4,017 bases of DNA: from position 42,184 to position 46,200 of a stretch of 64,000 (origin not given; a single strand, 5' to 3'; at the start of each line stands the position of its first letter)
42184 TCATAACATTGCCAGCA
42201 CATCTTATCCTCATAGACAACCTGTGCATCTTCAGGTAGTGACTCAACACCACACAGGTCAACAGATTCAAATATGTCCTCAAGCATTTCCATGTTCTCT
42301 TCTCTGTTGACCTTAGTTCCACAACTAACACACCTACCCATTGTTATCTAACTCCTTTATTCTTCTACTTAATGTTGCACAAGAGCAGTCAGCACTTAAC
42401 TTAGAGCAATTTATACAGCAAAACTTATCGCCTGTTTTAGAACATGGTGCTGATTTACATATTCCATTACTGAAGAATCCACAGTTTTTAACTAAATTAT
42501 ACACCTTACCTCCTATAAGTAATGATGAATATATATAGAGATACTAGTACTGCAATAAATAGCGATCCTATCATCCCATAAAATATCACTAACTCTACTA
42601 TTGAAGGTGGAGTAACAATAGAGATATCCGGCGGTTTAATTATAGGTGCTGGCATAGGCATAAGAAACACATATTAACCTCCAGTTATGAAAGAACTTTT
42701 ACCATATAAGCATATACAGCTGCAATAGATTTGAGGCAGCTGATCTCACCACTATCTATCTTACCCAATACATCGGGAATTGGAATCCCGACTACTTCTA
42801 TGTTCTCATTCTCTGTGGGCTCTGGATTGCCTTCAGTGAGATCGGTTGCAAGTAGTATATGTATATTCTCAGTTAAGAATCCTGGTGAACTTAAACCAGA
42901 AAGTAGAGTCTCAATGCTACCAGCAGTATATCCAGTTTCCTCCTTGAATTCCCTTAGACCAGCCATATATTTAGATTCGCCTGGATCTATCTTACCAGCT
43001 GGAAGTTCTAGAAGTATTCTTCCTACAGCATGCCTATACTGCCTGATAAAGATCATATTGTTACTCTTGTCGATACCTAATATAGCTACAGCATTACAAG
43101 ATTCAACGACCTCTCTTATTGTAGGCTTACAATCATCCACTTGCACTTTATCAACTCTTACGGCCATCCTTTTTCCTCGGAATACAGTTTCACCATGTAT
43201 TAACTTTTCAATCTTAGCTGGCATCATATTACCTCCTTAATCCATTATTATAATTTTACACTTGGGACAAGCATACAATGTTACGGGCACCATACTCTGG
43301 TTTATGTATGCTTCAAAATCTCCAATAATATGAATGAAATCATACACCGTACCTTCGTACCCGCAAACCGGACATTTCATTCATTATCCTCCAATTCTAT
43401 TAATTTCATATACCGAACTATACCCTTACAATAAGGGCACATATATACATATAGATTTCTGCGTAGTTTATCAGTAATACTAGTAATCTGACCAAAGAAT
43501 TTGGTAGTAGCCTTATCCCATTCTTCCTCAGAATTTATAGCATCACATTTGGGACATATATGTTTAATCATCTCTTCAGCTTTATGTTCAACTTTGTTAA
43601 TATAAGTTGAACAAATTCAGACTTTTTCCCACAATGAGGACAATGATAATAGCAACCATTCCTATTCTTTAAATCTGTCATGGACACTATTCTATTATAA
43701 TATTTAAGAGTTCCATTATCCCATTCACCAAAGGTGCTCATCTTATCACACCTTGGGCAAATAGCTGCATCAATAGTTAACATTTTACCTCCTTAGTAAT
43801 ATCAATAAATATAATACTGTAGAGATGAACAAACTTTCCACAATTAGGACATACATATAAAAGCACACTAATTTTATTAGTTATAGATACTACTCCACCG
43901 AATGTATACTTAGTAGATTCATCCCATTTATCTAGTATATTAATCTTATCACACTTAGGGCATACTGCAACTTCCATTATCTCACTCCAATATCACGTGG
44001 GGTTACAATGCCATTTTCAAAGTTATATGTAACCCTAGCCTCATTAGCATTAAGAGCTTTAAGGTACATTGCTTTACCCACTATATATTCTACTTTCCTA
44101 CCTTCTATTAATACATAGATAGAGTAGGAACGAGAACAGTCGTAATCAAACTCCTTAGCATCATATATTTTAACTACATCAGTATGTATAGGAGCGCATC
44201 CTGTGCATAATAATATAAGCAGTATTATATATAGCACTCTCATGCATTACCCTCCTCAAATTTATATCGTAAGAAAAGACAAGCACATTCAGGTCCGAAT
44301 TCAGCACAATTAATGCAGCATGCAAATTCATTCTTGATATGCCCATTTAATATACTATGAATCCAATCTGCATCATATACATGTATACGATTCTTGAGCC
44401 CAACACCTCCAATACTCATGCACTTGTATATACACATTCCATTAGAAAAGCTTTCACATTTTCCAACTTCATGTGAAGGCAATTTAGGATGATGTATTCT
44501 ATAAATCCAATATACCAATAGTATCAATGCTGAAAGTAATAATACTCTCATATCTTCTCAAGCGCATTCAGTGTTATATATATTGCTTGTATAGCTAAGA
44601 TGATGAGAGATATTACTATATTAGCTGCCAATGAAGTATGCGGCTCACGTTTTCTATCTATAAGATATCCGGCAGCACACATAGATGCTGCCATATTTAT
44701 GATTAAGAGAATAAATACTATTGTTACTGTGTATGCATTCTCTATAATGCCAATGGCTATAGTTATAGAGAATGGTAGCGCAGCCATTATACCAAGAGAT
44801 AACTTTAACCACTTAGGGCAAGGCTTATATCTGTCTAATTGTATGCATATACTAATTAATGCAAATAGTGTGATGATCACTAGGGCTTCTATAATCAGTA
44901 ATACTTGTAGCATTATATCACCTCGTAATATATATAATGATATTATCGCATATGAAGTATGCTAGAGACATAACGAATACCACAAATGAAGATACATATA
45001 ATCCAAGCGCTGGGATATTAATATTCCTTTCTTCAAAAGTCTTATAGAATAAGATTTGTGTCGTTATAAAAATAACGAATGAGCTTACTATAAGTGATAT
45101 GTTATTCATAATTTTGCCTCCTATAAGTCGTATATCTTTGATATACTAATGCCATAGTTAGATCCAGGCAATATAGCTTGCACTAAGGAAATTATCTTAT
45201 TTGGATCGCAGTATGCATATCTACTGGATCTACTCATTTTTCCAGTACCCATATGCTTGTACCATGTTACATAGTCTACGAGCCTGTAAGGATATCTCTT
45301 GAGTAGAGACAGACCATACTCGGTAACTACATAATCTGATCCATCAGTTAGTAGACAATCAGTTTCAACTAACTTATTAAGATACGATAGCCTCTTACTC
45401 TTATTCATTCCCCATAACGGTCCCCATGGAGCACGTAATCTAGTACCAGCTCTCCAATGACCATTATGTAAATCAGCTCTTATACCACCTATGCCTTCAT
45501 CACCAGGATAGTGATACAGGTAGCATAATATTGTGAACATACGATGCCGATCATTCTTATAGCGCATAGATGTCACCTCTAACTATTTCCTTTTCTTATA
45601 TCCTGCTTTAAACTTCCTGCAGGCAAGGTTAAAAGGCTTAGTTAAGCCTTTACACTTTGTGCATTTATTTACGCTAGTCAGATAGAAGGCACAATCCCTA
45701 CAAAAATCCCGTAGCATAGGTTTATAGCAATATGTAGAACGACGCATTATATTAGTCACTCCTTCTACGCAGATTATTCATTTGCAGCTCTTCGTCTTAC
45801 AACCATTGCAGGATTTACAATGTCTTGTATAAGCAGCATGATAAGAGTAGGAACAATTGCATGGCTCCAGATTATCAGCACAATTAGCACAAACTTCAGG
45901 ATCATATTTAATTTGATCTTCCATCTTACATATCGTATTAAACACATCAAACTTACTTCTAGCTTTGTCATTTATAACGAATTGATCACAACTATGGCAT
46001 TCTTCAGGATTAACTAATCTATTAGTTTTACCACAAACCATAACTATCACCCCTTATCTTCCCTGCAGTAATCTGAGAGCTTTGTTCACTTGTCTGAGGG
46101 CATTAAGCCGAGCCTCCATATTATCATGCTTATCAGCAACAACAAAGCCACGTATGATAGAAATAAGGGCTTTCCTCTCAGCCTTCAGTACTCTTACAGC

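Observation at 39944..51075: Expanded family of tiny Cys-rich proteins sharing a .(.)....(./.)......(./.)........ signature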

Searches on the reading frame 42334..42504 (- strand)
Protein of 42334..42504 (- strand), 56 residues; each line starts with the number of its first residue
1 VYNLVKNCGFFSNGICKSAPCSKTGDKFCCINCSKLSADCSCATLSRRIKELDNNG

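Call 3: search_protein_families(library=pfam, max_evalue=1, proteins=[window:42334-42504:-])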
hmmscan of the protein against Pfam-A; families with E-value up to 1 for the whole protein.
window:42334-42504:- (56 aa): 1 family
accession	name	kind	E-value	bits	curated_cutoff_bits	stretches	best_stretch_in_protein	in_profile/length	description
PF05522.16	Metallothio_6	-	0.004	18.1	23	1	6-44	12-48/65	Metallothionein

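Call 4: search_protein_families(library=phrogs, max_evalue=1, proteins=[window:42334-42504:-])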
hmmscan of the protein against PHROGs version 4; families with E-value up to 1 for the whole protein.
window:42334-42504:- (56 aa): 0 families

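Call 23: search_protein_families(library=ncbifam, max_evalue=1, proteins=[window:42334-42504:-])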
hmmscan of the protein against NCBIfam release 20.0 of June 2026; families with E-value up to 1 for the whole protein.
window:42334-42504:- (56 aa): 0 families

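Call 46: predict_structure(alignment_id=A3)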
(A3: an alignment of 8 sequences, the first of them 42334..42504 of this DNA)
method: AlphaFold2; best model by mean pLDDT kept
length: 56 residues; sequences in the alignment: 8
mean_pLDDT: 53.8   pTM: 0.30
mean pLDDT of the five models: 53.8, 51.7, 48.9, 47.2, 47.2
residues with pLDDT >= 90: 0; 70-90: 0; 50-70: 44; < 50: 12
segments of 3 or more residues with pLDDT < 50: 1-7, 22-24
pLDDT, mean of each block of 10 residues (from residue 1): 49 55 50 52 57 62
secondary structure, 60 per line:
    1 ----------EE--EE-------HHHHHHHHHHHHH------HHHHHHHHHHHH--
elements in order: H24-36 H43-54

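Call 48: fold_search(model_id=the predicted structure, library=pdb)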
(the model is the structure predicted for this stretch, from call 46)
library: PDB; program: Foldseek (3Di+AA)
matches with E <= 10: 0; with E <= 0.001: 0
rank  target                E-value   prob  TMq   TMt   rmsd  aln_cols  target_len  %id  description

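Call 63: fold_search(model_id=the predicted structure, library=viral)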
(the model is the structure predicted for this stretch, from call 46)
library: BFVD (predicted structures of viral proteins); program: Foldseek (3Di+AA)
matches with E <= 10: 1; with E <= 0.001: 0
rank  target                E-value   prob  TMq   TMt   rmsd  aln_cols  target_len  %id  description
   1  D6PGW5                4.0e+00  0.03  0.22  0.22   4.9        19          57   37  (no name in the UniProt tables at hand)

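Call 66: search_solved_structures(query=window:42334-42504:-, max_evalue=10, show_alignments=3)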
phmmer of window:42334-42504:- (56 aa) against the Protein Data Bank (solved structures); distinct sequences matched with E-value up to 10: 2.
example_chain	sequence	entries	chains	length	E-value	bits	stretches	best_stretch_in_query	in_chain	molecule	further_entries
9v6z_B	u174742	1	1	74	0.28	14.8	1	27-50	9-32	Chitin Binding Protein III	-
9lh0_B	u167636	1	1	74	0.66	13.6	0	27-48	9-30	Chitin Binding Protein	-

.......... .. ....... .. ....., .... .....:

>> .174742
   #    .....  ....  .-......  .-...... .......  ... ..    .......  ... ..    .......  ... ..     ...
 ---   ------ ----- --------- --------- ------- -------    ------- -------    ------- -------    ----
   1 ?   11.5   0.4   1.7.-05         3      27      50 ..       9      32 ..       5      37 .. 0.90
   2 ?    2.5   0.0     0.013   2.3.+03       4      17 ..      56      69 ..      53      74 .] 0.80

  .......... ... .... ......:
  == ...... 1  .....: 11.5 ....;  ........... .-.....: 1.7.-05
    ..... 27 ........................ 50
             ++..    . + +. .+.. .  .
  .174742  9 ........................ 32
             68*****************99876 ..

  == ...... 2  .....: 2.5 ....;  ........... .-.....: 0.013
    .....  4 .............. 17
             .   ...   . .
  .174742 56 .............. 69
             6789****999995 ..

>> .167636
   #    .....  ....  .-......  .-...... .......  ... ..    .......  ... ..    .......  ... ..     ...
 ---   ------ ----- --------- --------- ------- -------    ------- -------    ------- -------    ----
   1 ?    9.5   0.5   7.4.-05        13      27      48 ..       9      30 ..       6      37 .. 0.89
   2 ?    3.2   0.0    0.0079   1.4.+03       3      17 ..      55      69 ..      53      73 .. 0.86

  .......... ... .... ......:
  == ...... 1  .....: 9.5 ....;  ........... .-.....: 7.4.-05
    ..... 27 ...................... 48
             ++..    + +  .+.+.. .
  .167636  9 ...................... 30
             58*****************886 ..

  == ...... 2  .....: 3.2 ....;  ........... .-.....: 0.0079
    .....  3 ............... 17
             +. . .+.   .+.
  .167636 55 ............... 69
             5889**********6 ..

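Call 76: search_dna_similar(query=window:42334-42504:-, collection=phages, mode=protein, max_evalue=1, max_rows=10)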
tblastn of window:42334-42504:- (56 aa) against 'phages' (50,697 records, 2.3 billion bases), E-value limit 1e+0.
No match.

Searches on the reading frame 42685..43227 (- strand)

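Call 8: search_protein_families(library=pfam, max_evalue=0.001, proteins=[window:42685-43227:-])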
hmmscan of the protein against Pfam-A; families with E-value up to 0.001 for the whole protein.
window:42685-43227:- (180 aa): 1 family
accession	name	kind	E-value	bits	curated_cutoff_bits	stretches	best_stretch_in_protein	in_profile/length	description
PF00293.34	NUDIX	-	1.3e-11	45.1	21.1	1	46-153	5-118/134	NUDIX domain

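Call 9: search_protein_families(library=phrogs, max_evalue=0.001, proteins=[window:42685-43227:-])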
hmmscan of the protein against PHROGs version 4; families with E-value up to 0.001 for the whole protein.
window:42685-43227:- (180 aa): 4 families
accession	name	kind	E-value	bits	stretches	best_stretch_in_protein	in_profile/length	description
phrog_1185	-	other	1.9e-14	54.8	1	5-127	118-235/301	nudix hydrolase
phrog_1198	-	other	4.3e-09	37.5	1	42-107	35-100/253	MutT/NUDIX hydrolase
phrog_15528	-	head and packaging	0.00014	21.4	1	75-118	547-591/794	portal protein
phrog_19657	-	other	0.00026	22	1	74-108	62-96/176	nudix hydrolase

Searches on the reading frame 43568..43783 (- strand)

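Call 61: search_protein_families(library=pfam, max_evalue=0.01, proteins=[window:43568-43783:-])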
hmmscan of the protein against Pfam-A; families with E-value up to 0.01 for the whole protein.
window:43568-43783:- (71 aa): 12 families
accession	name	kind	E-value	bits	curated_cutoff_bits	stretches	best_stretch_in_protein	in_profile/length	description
PF25208.1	DUF7838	-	9.6e-05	22.7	28.5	0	46-68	7-29/55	Domain of unknown function (DUF7838)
PF21957.2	Zn_ribbon_16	-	0.00066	20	27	0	44-69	13-37/65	Zinc beta-ribbon finger, putative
PF12760.12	Zn_ribbon_IS1595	-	0.0021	18.4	25.4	0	46-56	19-28/46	Transposase zinc-ribbon domain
PF09723.15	Zn_ribbon_8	-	0.0025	18.2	34.4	0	46-60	6-20/41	Zinc ribbon domain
PF14353.12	CpXC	-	0.0028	18.1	25.4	1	9-56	3-48/121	CpXC protein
PF13248.11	Zn_ribbon_3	-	0.0033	17.3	27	0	47-54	18-25/26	zinc-ribbon domain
PF05876.18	GpA_ATPase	-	0.0034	17.5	25.6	1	9-54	197-232/247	Phage terminase large subunit gpA, ATPase domain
PF14369.11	Zn_ribbon_19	-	0.0043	17.6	30.8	0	48-60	24-34/35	zinc-ribbon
PF23165.1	zf-C2H2_FBX41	-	0.005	16.7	24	0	46-57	3-14/30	F-box only protein 41 C2H2 zinc finger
PF09526.16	DUF2387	-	0.006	17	25.9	0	4-24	6-26/72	Probable metal-binding protein (DUF2387)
PF18423.6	zf_CopZ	-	0.0069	16.7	28.4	0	47-63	3-19/62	Zinc binding domain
PF03884.20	YacG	-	0.0099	16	25.5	0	47-58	2-13/52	DNA gyrase inhibitor YacG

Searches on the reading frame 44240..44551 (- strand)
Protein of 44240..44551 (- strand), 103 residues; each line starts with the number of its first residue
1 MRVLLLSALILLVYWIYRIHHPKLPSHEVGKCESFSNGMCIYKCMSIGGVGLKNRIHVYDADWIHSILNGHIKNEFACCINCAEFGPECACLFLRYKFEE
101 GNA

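Call 3: search_protein_families(library=pfam, max_evalue=1, proteins=[window:44240-44551:-])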
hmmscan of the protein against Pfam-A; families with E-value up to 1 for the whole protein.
window:44240-44551:- (103 aa): 0 families

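Call 4: search_protein_families(library=phrogs, max_evalue=1, proteins=[window:44240-44551:-])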
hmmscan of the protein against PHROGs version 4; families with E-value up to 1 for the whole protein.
window:44240-44551:- (103 aa): 1 family
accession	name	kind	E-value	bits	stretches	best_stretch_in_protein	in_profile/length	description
phrog_26820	-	unknown function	0.3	12.3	1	36-78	53-95/140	-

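Call 23: search_protein_families(library=ncbifam, max_evalue=1, proteins=[window:44240-44551:-])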
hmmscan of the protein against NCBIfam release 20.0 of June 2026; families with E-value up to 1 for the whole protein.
window:44240-44551:- (103 aa): 0 families

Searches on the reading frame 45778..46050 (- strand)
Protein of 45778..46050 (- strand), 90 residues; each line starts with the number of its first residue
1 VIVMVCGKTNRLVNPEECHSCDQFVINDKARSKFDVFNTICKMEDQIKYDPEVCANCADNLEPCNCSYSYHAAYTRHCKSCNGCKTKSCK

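Call 3: search_protein_families(library=pfam, max_evalue=1, proteins=[window:45778-46050:-])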
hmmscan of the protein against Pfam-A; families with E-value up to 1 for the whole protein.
window:45778-46050:- (90 aa): 0 families

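Call 4: search_protein_families(library=phrogs, max_evalue=1, proteins=[window:45778-46050:-])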
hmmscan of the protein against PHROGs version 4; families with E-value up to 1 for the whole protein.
window:45778-46050:- (90 aa): 1 family
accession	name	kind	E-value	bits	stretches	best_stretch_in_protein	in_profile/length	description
phrog_32954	-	unknown function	0.24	13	1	4-38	9-45/110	-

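Call 23: search_protein_families(library=ncbifam, max_evalue=1, proteins=[window:45778-46050:-])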
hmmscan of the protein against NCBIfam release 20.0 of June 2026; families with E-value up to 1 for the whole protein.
window:45778-46050:- (90 aa): 0 families
